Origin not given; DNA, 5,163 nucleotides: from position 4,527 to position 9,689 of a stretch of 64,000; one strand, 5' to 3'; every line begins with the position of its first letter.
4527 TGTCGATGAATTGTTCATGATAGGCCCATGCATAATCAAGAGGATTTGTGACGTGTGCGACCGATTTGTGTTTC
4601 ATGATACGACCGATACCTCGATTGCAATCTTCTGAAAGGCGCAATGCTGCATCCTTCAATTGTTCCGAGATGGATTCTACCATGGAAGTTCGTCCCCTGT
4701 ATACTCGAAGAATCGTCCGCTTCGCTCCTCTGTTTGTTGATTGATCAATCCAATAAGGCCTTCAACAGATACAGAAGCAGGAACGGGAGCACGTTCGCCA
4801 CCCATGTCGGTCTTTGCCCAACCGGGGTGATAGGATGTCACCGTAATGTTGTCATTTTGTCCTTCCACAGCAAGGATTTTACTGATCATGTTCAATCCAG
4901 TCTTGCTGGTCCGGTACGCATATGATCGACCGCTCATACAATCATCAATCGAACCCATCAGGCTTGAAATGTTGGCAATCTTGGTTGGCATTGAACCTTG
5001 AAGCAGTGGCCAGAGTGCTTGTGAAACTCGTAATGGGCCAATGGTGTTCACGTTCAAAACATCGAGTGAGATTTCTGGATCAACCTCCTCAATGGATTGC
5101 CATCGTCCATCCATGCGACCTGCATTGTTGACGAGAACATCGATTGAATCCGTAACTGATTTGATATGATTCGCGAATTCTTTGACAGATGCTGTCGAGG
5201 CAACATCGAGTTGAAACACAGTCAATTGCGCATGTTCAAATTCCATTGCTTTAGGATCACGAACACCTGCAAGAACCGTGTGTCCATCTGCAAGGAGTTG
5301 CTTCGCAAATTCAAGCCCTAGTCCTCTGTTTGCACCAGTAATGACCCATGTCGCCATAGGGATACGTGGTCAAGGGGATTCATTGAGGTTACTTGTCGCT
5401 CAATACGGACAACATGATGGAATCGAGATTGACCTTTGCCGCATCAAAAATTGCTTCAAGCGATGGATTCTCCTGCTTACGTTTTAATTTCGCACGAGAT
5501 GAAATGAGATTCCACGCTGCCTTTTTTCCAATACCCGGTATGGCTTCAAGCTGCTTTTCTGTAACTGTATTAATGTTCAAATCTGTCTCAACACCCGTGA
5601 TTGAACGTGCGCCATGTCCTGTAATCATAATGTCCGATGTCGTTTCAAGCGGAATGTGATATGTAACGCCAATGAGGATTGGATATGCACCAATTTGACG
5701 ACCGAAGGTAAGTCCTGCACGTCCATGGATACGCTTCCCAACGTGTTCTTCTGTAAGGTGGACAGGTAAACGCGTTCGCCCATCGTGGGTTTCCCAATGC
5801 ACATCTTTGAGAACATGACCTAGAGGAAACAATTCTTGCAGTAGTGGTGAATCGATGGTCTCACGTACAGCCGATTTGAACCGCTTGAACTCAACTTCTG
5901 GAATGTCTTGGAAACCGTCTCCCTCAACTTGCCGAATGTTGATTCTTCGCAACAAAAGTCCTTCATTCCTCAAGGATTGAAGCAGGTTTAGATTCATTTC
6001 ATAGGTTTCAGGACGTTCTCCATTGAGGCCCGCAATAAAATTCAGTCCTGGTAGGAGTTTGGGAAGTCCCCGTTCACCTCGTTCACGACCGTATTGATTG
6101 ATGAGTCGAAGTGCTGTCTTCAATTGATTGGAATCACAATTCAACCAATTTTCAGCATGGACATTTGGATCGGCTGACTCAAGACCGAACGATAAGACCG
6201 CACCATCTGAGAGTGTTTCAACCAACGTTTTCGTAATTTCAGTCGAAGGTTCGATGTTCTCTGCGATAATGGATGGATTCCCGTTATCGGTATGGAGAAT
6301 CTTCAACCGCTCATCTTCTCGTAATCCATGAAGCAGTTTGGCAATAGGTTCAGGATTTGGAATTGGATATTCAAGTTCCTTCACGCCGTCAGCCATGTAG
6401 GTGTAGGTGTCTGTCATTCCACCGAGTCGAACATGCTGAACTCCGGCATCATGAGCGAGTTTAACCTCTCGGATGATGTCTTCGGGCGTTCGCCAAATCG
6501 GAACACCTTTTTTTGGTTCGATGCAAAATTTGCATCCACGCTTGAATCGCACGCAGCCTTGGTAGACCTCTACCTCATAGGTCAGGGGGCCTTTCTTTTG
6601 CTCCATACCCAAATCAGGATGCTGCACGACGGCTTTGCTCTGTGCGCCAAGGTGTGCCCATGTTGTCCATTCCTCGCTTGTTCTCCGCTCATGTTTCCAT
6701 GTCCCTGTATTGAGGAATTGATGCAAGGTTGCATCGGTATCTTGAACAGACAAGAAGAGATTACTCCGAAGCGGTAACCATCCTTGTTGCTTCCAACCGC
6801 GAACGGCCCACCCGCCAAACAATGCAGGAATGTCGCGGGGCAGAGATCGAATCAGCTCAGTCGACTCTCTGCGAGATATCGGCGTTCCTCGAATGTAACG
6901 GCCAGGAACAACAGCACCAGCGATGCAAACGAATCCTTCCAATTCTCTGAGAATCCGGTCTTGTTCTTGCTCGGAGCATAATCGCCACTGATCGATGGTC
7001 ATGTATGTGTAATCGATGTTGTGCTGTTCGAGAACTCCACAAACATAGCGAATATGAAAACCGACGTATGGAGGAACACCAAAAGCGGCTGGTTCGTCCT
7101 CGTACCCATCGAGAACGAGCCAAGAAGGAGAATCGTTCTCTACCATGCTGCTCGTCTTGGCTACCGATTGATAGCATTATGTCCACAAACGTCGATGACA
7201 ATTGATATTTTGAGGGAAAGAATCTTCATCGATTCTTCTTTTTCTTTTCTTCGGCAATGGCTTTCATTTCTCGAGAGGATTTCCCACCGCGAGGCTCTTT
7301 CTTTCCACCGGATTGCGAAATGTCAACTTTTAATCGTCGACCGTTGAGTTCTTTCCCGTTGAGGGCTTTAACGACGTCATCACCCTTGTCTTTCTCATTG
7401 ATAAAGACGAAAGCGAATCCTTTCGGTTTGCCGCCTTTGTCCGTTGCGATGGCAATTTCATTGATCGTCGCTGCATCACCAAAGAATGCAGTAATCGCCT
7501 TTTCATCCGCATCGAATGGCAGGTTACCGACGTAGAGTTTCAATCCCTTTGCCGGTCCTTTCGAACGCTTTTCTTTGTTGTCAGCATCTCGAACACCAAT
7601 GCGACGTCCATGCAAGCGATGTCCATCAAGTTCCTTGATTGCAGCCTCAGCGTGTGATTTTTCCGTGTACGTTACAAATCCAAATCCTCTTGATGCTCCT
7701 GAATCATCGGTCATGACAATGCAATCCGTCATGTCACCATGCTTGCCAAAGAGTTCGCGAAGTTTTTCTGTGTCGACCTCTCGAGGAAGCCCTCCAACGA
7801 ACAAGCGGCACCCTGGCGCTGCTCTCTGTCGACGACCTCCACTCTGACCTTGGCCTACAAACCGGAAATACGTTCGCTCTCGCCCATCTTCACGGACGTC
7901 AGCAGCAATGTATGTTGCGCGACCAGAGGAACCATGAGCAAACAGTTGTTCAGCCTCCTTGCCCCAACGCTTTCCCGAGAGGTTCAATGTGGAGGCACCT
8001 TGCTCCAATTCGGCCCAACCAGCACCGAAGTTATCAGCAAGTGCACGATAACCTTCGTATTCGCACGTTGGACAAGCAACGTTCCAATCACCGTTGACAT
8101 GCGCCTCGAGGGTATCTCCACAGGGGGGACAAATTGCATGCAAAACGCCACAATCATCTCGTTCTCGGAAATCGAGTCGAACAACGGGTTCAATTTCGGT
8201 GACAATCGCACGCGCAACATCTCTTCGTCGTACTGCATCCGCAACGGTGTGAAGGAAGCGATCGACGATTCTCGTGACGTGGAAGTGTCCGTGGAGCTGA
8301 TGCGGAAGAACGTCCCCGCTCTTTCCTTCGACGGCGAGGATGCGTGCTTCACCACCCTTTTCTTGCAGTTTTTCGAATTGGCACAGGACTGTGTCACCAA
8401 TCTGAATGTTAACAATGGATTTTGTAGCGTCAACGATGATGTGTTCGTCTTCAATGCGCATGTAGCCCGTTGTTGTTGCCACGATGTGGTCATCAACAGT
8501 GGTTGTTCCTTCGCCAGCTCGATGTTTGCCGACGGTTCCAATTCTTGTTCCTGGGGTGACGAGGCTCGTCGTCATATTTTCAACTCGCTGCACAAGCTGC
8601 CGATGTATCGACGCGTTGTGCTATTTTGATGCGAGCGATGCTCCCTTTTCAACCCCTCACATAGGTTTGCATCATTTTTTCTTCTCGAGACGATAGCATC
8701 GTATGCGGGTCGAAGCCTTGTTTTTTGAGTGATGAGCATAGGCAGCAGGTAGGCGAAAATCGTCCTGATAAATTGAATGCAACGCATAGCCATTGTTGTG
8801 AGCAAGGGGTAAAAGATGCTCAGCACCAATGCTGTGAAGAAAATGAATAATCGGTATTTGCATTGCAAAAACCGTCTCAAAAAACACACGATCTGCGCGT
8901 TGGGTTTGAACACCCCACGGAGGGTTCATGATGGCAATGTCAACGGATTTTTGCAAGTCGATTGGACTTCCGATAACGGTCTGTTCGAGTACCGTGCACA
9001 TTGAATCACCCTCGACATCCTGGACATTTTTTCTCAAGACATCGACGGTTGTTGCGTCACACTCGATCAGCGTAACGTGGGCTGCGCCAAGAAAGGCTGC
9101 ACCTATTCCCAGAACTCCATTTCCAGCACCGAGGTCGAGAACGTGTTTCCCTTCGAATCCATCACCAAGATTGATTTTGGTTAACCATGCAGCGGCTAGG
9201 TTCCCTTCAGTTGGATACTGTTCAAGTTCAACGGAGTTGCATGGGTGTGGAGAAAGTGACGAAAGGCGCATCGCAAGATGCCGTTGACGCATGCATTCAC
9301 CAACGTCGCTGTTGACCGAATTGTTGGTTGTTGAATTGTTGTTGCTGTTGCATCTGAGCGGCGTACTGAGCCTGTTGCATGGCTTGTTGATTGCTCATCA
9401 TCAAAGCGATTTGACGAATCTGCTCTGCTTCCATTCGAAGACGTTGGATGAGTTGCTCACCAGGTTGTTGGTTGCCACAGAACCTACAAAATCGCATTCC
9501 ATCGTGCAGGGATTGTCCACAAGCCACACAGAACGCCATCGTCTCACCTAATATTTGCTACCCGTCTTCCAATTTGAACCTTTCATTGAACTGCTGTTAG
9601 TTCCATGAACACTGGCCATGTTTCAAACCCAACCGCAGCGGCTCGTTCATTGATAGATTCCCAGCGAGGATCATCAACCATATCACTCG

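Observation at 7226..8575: Exosome cap subunit Csl4 fused to tandem RRM domains: a possible built-in RNA-targeting module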

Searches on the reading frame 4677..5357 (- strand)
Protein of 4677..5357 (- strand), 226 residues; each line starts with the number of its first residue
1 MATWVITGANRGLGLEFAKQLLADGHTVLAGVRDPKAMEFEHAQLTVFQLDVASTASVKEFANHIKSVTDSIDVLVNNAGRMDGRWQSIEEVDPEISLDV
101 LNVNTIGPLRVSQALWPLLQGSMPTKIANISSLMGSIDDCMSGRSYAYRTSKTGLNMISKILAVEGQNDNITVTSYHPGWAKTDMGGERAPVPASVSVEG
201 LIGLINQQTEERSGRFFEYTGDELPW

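Call 61: search_protein_families(library=pfam, proteins=[window:4677-5357:-], max_evalue=0.001)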
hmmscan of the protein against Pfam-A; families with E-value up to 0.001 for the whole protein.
window:4677-5357:- (226 aa): 4 families
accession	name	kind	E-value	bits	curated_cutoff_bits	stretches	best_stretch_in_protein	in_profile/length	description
PF00106.31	adh_short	-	2.3e-33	115.8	26.6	1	5-188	4-189/195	short chain dehydrogenase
PF13561.12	adh_short_C2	-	1.9e-24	87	27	1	8-187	1-182/236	Enoyl-(Acyl carrier protein) reductase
PF13460.12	NAD_binding_10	-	2.5e-08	34.5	27.2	1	8-65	1-61/184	NAD(P)H-binding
PF08659.16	KR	-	0.0002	21.7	22.6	1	2-84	1-94/180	KR domain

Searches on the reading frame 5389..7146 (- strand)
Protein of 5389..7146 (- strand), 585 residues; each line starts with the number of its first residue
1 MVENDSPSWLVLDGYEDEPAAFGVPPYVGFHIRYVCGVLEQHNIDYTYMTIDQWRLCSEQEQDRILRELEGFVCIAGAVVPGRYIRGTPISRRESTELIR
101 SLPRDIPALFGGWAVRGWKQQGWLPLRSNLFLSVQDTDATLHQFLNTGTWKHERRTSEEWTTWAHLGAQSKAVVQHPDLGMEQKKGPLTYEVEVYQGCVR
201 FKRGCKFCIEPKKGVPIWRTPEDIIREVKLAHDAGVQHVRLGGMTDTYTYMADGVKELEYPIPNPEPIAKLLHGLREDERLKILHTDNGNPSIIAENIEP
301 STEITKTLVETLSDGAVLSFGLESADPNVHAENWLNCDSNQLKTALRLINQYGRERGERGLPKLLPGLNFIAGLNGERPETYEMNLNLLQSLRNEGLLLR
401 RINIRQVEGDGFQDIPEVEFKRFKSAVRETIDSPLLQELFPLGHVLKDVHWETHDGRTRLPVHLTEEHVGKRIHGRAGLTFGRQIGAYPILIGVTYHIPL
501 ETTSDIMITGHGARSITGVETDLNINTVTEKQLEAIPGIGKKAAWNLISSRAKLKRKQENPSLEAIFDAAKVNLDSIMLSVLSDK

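Call 27: search_protein_families(library=ncbifam, proteins=[window:5389-7146:-], max_evalue=0.001)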
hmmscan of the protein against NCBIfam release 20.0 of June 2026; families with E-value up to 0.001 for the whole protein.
window:5389-7146:- (585 aa): 1 family
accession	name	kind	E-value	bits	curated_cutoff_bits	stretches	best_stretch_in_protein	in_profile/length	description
TIGR00089.1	TIGR00089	subfamily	1.5e-06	27.3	251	1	177-307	128-247/429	MiaB/RimO family radical SAM methylthiotransferase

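Call 61: search_protein_families(library=pfam, proteins=[window:5389-7146:-], max_evalue=0.001)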
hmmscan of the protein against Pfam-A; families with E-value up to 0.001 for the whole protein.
window:5389-7146:- (585 aa): 2 families
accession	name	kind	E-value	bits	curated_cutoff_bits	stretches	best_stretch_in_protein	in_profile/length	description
PF04055.27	Radical_SAM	-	3.7e-10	40.7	29.5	1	193-383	2-160/166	Radical SAM superfamily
PF12836.13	HHH_3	-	0.00033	21.1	27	1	523-553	6-36/65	Helix-hairpin-helix motif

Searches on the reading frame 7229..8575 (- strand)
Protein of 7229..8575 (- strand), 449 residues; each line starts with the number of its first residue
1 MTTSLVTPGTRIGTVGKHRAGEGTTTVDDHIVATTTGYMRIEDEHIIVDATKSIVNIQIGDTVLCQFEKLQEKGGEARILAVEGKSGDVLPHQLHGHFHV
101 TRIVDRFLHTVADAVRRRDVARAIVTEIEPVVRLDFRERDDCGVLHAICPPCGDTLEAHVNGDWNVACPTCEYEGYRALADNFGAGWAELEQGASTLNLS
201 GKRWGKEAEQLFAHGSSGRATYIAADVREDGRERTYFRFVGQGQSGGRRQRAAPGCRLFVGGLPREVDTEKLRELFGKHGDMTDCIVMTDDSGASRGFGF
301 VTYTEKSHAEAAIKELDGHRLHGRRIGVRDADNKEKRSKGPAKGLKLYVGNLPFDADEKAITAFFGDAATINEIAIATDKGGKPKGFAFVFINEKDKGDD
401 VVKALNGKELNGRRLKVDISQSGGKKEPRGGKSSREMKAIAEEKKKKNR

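Call 4: search_protein_families(library=pfam, proteins=[window:7229-8575:-], max_evalue=0.1)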
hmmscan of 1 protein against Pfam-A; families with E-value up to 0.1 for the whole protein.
window:7229-8575:- (449 aa): 8 families
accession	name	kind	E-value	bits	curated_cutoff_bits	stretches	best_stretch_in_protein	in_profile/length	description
PF00076.28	RRM_1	-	6.4e-38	128.9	20.7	2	258-326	1-69/70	RNA recognition motif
PF14382.12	ECR1_N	-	4e-06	27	27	1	5-41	1-37/38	Exosome complex exonuclease RRP4 N-terminal region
PF16367.11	RRM_7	-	7.7e-06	26.2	27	1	256-283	2-29/94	RNA recognition motif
PF16842.11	RRM_occluded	-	2.7e-05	24.4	30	1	262-328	8-70/79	Occluded RNA-recognition motif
PF13893.12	RRM_5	-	0.00023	21.3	27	1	258-329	29-97/125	RNA recognition motif. (a.k.a. RRM, RBD, or RNP domain)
PF03880.21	DbpA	-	0.00053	20.4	25.6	0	387-417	41-70/72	DbpA RNA binding domain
PF02150.21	Zn_ribbon_RPB9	-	0.021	15.1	25.2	1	149-174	4-30/36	RNA polymerases M/15 Kd subunit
PF14569.12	zf-UDP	-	0.052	14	27.1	0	147-173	9-35/78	Zinc-binding RING-finger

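Call 5: search_protein_families(library=ncbifam, proteins=[window:7229-8575:-], max_evalue=0.1)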
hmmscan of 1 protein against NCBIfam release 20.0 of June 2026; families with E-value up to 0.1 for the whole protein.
window:7229-8575:- (449 aa): 10 families
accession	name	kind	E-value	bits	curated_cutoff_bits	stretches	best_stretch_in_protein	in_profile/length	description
NF058537.1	Rbp_regulator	equivalog_domain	4.7e-30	103.7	100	2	258-334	2-79/79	RNA-binding regulator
TIGR01628.1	PABP-1234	subfamily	1.3e-27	97.3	497.1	2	249-338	279-368/595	polyadenylate binding protein, human types 1, 2, 3, 4 family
TIGR01622.1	SF-CC1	subfamily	1.3e-27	97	231.65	2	248-336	212-301/500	splicing factor, CC1-like family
NF034126.3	PRK09521.1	equivalog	9e-26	90.8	90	1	5-183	2-178/180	exosome complex RNA-binding protein Csl4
TIGR01648.1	hnRNP-R-Q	subfamily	1.5e-21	76.9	317.85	2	254-328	57-132/577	hnRNP-R, Q splicing factor family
TIGR01642.1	U2AF_lg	subfamily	1.2e-19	70.2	310.3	2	257-334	298-376/510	U2 snRNP auxilliary factor, large subunit, splicing factor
TIGR01661.1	ELAV_HUD_SF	subfamily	9.5e-19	68.2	279.1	2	258-353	6-98/351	ELAV/HuD family splicing factor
TIGR01659.1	sex-lethal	subfamily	9.9e-17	61.6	486.2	1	241-420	94-272/346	sex-lethal family splicing factor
TIGR01649.1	hnRNP-L_PTB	subfamily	7.8e-06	25.1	287.4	1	250-329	293-369/493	hnRNP-L/PTB/hephaestus splicing factor family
TIGR01645.1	half-pint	subfamily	9.3e-05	21.4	443.95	0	349-422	110-183/607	poly-U binding splicing factor, half-pint family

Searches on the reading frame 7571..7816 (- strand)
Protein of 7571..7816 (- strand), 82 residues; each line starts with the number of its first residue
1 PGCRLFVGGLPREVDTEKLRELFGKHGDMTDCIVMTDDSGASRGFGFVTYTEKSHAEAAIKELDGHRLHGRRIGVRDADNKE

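Call 58: find_homologous_proteins(query=window:7571-7816:-, max_evalue=0.00001)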
Query window:7571-7816:- (82 aa): 46 proteins with E <= 0.00001 among 52 candidates.
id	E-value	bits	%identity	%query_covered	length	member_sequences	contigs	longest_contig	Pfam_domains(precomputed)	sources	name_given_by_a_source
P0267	7.3e-34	133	96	66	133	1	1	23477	PF00076.29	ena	-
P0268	8.6e-26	108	91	66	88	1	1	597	PF00076.29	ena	-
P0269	1.7e-25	107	94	66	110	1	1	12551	PF00076.29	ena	-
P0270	7.9e-18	82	38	90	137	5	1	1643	PF00076.29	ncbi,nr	ncbi:MAG: RNA-binding protein, partial [Candidatus Thermoplasmatota archaeon]|nr:RNA-binding protein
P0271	9.0e-17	79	76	62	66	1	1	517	PF00076.29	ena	-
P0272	2.2e-13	68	48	96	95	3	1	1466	PF00076.29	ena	-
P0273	2.6e-13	68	53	94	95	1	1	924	PF00076.29,PF16367.12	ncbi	-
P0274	1.0e-12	66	49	91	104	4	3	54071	PF00076.29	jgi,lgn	jgi:RNA recognition motif-containing protein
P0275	1.4e-12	65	46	95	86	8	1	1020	PF00076.29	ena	-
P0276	4.1e-12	64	46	96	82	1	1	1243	PF00076.29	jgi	-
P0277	4.7e-12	64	48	95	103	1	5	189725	PF00076.29,PF16367.12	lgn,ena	-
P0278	7.1e-12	63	51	94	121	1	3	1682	PF00076.29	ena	-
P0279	1.4e-11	62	47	88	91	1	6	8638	PF00076.29,PF16367.12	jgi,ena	-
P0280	2.4e-11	61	44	96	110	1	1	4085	PF00076.29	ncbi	ncbi:MAG: RNA recognition motif domain-containing protein, partial [Myxococcota bacterium]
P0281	5.6e-11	60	41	98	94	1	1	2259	PF00076.29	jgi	-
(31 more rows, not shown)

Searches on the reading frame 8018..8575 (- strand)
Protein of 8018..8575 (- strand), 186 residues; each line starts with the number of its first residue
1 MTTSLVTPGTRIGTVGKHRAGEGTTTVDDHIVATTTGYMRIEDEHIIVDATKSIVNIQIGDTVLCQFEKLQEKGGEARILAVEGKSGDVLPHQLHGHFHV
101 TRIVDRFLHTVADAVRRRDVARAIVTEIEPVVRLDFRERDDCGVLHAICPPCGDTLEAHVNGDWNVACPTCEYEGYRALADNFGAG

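Call 45: search_solved_structures(query=window:8018-8575:-, max_evalue=0.01, show_alignments=1)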
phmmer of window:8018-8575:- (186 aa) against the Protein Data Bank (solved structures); distinct sequences matched with E-value up to 0.01: 1.
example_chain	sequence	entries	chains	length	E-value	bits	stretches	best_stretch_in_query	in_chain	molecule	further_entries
2ba1_A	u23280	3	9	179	1e-10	44.9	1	5-186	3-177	Archaeal exosome RNA binding protein CSL4 | Putative uncharacterized protein AF_0206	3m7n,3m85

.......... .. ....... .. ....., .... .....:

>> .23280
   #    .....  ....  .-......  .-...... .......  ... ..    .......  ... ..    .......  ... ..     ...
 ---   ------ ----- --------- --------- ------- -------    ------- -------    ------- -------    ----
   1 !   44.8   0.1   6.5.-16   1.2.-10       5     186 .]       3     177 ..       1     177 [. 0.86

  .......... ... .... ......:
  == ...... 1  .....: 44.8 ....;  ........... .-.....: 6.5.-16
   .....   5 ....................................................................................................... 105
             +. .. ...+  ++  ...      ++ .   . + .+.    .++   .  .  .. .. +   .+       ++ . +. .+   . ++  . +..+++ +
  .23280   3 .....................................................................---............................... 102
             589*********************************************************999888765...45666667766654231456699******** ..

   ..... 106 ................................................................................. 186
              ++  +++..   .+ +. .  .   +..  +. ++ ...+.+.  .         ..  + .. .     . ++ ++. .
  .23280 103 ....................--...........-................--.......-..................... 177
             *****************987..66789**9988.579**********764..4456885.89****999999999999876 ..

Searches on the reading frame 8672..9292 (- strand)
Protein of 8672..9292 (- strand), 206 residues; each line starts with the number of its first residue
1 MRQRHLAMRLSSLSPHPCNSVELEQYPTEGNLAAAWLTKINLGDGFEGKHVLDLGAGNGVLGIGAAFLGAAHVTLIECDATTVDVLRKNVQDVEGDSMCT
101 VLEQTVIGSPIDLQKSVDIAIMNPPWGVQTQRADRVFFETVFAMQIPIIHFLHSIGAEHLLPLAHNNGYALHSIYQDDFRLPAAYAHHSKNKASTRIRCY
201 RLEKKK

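Call 27: search_protein_families(library=ncbifam, proteins=[window:8672-9292:-], max_evalue=0.001)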
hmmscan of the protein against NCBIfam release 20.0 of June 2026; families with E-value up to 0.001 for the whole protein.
window:8672-9292:- (206 aa): 15 families
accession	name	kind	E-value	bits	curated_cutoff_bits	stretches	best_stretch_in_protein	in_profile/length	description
TIGR00095.1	TIGR00095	equivalog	1.9e-10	40.7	117.5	1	45-130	50-138/194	16S rRNA (guanine(966)-N(2))-methyltransferase RsmD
NF001790.0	PRK00517.3-3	equivalog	9.5e-09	35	269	1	47-92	122-167/262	50S ribosomal protein L11 methyltransferase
TIGR03534.1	RF_mod_PrmC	equivalog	5.3e-08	32.6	199.1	1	48-126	89-166/253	peptide chain release factor N(5)-glutamine methyltransferase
TIGR00406.1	prmA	equivalog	5.5e-08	32.6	183.15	1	47-92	159-204/288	50S ribosomal protein L11 methyltransferase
NF011528.0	PRK14968.1-2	equivalog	1.6e-06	27.8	171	1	47-126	38-117/205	putative methyltransferase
NF001785.0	PRK00517.2-2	equivalog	5.8e-06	25.7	188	1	45-93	143-191/282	50S ribosomal protein L11 methyltransferase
NF011486.0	PRK14896.1-1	equivalog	7.4e-06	25.2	450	1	44-138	46-136/284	16S ribosomal RNA methyltransferase A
TIGR02469.1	CbiT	equivalog_domain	1.4e-05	25.4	78.3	1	37-122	12-94/124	precorrin-6Y C5,15-methyltransferase (decarboxylating) subunit CbiT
TIGR00536.1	hemK_fam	subfamily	7.4e-05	21.9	115.5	1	49-127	116-193/286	HemK family protein methyltransferase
NF001786.0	PRK00517.2-4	equivalog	8.1e-05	21.9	327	1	47-121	143-211/277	50S ribosomal protein L11 methyltransferase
NF006138.0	PRK08287.1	equivalog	9.3e-05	22.3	210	1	34-119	21-100/189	decarboxylating cobalt-precorrin-6B (C(15))-methyltransferase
TIGR03533.1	L3_gln_methyl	equivalog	0.00016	21.2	229.7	1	48-131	122-203/284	50S ribosomal protein L3 N(5)-glutamine methyltransferase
NF008157.0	PRK10909.1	equivalog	0.00037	20.4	302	1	48-126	54-131/199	16S rRNA (guanine(966)-N(2))-methyltransferase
NF043040.1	corrin_prot_MT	hypoth_equivalog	0.00091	18.7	180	0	47-107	41-100/216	corrinoid protein-associated methyltransferase CpaM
NF011529.0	PRK14968.1-3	equivalog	0.00098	18.6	162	0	47-96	34-82/198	putative methyltransferase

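Call 61: search_protein_families(library=pfam, proteins=[window:8672-9292:-], max_evalue=0.001)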
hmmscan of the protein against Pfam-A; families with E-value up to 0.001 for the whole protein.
window:8672-9292:- (206 aa): 6 families
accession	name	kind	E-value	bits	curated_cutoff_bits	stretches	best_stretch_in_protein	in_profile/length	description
PF03602.21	Cons_hypoth95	-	2.4e-11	44.1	24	1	46-130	40-127/182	Conserved hypothetical protein 95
PF05175.20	MTS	-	4.2e-11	43.2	23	1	47-136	31-118/170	Methyltransferase small domain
PF06325.19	PrmA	-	2.1e-08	34.5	22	1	47-121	161-231/296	Ribosomal protein L11 methyltransferase (PrmA)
PF10294.15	Methyltransf_16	-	4.4e-05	23.8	21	1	33-92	28-91/174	Lysine methyltransferase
PF13847.12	Methyltransf_31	-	8.6e-05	22.7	27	1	47-122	3-80/145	Methyltransferase domain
PF13649.12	Methyltransf_25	-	0.00036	21.6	27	1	51-122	1-70/97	Methyltransferase domain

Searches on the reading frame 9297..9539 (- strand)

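Call 27: search_protein_families(library=ncbifam, proteins=[window:9297-9539:-], max_evalue=0.001)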
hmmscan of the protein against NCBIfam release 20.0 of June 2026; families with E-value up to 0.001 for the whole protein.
window:9297-9539:- (80 aa): 0 families

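Call 61: search_protein_families(library=pfam, proteins=[window:9297-9539:-], max_evalue=0.001)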
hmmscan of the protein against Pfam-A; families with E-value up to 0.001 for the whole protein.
window:9297-9539:- (80 aa): 3 families
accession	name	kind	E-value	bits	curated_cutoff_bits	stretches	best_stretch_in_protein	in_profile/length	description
PF13248.11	Zn_ribbon_3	-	9.8e-05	22.1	27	1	4-23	5-24/26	zinc-ribbon domain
PF13240.11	Zn_Ribbon_1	-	0.00023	21.3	25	1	3-23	1-21/23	zinc-ribbon domain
PF12773.13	DZR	-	0.0008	20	27.3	0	4-22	27-45/45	Double zinc ribbon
